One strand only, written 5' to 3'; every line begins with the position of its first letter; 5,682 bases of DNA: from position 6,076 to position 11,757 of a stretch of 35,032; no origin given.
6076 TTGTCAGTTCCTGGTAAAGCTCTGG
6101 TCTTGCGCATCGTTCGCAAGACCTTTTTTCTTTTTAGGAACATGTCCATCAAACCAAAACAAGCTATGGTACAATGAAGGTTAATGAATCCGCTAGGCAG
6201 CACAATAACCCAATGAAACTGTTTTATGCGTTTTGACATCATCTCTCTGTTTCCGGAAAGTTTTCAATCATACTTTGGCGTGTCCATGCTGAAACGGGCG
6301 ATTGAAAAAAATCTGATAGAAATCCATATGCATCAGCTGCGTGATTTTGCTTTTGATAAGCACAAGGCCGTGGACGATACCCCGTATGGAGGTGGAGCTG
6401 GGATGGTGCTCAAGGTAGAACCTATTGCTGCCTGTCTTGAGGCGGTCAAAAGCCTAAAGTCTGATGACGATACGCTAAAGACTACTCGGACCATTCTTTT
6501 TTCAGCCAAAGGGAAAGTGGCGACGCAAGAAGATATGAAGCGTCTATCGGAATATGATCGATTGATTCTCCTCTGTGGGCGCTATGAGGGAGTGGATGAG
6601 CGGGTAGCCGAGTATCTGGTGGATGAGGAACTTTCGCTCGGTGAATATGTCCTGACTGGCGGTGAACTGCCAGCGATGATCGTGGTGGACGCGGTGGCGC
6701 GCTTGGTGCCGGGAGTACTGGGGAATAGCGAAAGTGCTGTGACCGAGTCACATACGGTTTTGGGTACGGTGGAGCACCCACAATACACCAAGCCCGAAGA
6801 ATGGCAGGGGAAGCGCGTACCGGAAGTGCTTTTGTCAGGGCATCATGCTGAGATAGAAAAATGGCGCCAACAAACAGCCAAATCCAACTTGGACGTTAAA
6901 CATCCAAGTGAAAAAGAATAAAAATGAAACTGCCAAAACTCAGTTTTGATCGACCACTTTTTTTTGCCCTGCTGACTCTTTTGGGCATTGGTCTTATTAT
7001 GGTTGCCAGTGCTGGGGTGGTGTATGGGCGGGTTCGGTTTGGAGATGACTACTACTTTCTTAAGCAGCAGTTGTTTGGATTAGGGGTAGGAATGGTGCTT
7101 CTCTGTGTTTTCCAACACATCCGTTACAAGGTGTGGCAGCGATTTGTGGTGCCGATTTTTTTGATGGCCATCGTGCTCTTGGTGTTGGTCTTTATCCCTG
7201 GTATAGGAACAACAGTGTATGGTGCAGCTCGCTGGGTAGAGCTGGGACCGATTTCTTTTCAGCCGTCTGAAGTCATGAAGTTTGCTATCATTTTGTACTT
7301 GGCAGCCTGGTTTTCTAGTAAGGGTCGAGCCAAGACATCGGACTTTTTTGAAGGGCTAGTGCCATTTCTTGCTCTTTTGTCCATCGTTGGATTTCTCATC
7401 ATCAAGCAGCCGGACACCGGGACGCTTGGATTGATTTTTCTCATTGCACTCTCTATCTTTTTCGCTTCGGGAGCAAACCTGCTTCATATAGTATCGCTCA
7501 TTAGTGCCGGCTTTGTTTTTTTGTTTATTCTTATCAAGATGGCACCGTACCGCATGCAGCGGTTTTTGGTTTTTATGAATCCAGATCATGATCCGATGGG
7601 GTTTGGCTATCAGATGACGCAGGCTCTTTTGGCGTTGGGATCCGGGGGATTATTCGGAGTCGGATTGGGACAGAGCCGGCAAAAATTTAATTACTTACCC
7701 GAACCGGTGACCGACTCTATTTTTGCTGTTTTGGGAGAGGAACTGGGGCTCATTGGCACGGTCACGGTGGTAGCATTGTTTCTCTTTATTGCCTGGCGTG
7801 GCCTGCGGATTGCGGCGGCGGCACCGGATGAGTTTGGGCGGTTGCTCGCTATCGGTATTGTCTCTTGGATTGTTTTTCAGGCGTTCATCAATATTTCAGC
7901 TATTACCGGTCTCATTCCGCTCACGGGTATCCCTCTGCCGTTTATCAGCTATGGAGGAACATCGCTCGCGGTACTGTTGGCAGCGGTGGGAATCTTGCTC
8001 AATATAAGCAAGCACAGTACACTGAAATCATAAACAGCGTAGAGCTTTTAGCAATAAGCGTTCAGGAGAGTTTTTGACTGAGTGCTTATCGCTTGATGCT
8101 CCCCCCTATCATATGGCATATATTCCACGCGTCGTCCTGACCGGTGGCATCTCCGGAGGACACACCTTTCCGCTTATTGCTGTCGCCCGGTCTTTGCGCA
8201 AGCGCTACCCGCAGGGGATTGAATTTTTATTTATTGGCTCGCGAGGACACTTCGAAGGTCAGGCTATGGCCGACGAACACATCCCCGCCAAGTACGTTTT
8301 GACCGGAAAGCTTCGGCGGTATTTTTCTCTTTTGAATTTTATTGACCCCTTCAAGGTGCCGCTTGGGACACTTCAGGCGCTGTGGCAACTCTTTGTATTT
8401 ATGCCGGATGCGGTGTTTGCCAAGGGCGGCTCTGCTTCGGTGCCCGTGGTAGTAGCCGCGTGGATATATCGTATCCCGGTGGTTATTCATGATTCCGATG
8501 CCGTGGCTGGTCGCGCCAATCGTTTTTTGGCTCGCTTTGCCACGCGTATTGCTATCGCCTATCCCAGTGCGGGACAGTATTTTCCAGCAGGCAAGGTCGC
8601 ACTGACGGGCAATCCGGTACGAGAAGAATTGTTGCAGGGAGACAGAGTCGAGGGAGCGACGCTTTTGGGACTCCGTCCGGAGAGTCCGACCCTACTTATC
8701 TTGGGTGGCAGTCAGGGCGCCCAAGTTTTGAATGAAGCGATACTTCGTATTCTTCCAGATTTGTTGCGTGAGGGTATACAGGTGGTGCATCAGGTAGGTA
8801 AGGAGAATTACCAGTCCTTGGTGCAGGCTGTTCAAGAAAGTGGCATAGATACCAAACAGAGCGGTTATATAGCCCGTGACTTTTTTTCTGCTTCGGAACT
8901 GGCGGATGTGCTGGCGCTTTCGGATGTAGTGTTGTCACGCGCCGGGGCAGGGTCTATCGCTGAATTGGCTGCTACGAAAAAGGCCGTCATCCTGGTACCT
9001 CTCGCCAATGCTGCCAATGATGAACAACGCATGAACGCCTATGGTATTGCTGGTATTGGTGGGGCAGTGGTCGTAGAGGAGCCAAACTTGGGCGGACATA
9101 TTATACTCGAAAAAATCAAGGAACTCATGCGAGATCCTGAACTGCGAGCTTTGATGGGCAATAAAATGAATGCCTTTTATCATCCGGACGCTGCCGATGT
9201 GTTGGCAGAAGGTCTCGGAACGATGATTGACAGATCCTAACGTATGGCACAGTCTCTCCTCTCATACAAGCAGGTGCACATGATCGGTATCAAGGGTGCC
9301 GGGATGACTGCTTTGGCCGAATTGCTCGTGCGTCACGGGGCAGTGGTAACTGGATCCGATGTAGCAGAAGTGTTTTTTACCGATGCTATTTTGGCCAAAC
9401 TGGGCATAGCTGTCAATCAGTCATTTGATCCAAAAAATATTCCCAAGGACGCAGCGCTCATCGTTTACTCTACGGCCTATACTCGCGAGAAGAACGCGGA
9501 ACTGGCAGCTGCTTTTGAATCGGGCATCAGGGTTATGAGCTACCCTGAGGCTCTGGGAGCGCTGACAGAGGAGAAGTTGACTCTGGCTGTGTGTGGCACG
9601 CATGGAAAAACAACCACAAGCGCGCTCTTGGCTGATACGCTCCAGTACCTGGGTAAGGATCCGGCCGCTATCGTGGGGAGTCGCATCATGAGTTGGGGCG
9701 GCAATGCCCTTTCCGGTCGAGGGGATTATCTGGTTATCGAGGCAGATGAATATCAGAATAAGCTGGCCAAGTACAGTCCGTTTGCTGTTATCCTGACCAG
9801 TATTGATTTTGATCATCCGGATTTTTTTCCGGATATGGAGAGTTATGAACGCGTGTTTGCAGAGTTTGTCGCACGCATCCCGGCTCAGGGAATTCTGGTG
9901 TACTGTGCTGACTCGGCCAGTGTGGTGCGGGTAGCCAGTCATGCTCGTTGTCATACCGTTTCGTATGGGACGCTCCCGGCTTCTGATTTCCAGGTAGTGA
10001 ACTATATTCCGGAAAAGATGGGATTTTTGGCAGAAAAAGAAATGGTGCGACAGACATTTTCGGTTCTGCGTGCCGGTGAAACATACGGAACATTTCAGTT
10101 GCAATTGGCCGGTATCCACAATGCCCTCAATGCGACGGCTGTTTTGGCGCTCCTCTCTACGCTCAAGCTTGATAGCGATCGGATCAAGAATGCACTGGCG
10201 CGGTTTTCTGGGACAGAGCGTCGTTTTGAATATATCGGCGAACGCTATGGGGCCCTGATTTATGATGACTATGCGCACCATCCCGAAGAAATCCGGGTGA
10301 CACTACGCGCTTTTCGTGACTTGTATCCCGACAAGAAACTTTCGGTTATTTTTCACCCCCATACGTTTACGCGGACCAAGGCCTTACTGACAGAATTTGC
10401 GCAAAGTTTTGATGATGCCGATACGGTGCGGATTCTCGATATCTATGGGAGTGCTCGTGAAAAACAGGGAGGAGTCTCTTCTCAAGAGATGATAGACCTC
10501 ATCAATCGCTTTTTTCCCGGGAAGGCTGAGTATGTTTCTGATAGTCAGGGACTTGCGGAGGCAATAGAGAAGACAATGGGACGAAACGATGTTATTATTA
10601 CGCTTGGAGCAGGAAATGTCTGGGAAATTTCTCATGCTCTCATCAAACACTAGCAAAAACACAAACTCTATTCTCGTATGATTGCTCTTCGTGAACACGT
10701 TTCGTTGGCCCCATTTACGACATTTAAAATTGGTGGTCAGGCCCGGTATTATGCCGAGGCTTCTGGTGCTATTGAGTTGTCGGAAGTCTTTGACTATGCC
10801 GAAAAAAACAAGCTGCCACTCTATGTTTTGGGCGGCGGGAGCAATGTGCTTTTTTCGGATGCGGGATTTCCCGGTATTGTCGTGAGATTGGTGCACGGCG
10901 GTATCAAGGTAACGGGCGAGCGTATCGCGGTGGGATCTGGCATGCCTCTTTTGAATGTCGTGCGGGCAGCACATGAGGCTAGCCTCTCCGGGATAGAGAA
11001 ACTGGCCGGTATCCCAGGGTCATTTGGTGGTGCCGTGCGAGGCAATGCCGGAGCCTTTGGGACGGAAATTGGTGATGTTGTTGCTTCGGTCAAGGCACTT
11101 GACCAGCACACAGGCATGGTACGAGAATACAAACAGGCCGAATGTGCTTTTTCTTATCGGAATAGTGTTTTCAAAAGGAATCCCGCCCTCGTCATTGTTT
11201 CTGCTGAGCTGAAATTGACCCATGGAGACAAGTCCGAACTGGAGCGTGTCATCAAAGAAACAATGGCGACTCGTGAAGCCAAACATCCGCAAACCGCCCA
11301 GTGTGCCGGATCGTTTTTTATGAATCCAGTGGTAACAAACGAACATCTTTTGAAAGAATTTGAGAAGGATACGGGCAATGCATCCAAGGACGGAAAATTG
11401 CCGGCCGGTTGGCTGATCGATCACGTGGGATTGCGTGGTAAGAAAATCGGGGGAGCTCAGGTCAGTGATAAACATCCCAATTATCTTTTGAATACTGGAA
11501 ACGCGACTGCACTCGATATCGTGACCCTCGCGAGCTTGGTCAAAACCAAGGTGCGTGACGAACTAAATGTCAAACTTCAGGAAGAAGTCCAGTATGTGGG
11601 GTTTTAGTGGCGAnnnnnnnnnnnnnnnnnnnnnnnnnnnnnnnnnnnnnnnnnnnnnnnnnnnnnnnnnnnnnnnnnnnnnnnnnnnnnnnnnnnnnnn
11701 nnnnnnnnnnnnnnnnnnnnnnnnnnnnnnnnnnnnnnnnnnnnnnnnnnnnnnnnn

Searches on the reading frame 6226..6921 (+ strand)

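Call 83: search_protein_families(library=pfam, proteins=[window:6226-6921:+], max_evalue=0.0001)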
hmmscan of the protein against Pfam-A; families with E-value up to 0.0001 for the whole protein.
window:6226-6921:+ (231 aa): 1 family
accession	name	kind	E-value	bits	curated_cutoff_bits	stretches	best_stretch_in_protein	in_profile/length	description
PF01746.26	tRNA_m1G_MT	-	3.6e-55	187.2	27.3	1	23-219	2-187/195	tRNA (Guanine-1)-methyltransferase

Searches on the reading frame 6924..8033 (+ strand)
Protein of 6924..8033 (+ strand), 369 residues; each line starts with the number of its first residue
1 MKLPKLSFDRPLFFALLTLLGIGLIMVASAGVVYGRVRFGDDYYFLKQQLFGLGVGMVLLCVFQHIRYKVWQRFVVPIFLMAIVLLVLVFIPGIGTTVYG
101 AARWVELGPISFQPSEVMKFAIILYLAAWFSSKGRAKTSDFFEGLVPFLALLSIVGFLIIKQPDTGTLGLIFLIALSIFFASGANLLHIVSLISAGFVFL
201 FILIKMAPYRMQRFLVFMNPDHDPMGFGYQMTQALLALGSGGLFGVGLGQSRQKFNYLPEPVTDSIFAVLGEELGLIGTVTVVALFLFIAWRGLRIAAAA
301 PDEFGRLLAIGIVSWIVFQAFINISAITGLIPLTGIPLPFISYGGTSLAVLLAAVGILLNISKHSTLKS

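Call 83: search_protein_families(library=pfam, proteins=[window:6924-8033:+], max_evalue=0.0001)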
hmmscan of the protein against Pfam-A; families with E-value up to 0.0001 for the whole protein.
window:6924-8033:+ (369 aa): 1 family
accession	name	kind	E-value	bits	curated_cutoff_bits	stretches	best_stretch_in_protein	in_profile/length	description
PF01098.24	FTSW_RODA_SPOVE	-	2.3e-109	366.1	26.4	1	12-365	3-354/356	Cell cycle protein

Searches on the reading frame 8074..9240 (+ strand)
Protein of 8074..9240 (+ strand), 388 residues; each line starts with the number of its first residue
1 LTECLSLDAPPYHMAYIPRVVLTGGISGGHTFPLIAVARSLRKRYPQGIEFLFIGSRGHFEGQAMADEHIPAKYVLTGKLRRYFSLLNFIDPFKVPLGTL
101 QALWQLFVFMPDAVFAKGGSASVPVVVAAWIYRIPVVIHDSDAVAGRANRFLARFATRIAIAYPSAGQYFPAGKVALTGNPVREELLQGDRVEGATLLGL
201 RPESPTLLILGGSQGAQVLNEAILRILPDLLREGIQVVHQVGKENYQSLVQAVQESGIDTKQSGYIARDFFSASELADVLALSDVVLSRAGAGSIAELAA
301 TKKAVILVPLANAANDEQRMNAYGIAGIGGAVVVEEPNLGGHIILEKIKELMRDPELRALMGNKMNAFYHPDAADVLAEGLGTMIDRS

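Call 83: search_protein_families(library=pfam, proteins=[window:8074-9240:+], max_evalue=0.0001)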
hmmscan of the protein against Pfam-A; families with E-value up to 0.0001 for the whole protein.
window:8074-9240:+ (388 aa): 2 families
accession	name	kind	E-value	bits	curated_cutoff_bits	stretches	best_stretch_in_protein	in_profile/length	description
PF04101.22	Glyco_tran_28_C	-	1.6e-30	106.8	22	1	206-375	1-164/166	Glycosyltransferase family 28 C-terminal domain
PF03033.26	Glyco_transf_28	-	7.3e-25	88.1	26.2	1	20-161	1-139/139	Glycosyltransferase family 28 N-terminal domain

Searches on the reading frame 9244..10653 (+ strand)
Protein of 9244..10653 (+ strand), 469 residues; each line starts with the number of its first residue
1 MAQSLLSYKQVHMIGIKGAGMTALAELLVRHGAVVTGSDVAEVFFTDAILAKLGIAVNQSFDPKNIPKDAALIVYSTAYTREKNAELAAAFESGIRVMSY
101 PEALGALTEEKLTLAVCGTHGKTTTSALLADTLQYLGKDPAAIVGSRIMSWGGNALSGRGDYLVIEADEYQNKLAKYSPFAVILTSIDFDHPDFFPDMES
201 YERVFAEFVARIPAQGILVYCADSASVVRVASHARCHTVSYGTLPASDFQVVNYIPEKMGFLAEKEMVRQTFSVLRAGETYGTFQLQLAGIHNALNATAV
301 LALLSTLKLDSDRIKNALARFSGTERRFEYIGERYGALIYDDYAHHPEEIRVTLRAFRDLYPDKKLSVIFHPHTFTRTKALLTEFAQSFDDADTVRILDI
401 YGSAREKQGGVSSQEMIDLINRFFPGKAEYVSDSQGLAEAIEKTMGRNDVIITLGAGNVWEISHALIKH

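Call 83: search_protein_families(library=pfam, proteins=[window:9244-10653:+], max_evalue=0.0001)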
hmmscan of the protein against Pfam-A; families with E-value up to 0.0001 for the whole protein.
window:9244-10653:+ (469 aa): 3 families
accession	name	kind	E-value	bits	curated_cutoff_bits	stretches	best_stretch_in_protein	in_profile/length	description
PF08245.18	Mur_ligase_M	-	5.7e-22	79.1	24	1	116-303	1-199/200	Mur ligase middle domain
PF02875.26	Mur_ligase_C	-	9.8e-20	72.1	28.4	1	326-457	1-127/127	Mur ligase, glutamate ligase domain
PF01225.30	Mur_ligase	-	1.4e-19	70.7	21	1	11-110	2-93/95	Mur ligase family, catalytic domain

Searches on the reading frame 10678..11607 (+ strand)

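Call 83: search_protein_families(library=pfam, proteins=[window:10678-11607:+], max_evalue=0.0001)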
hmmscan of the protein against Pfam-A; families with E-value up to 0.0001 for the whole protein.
window:10678-11607:+ (309 aa): 2 families
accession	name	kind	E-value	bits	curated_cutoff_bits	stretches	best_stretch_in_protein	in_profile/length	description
PF02873.21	MurB_C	-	1.1e-29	103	27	1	189-307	3-99/99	UDP-N-acetylenolpyruvoylglucosamine reductase, C-terminal domain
PF01565.28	FAD_binding_4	-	3.6e-18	66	26.4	1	25-149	4-136/139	FAD binding domain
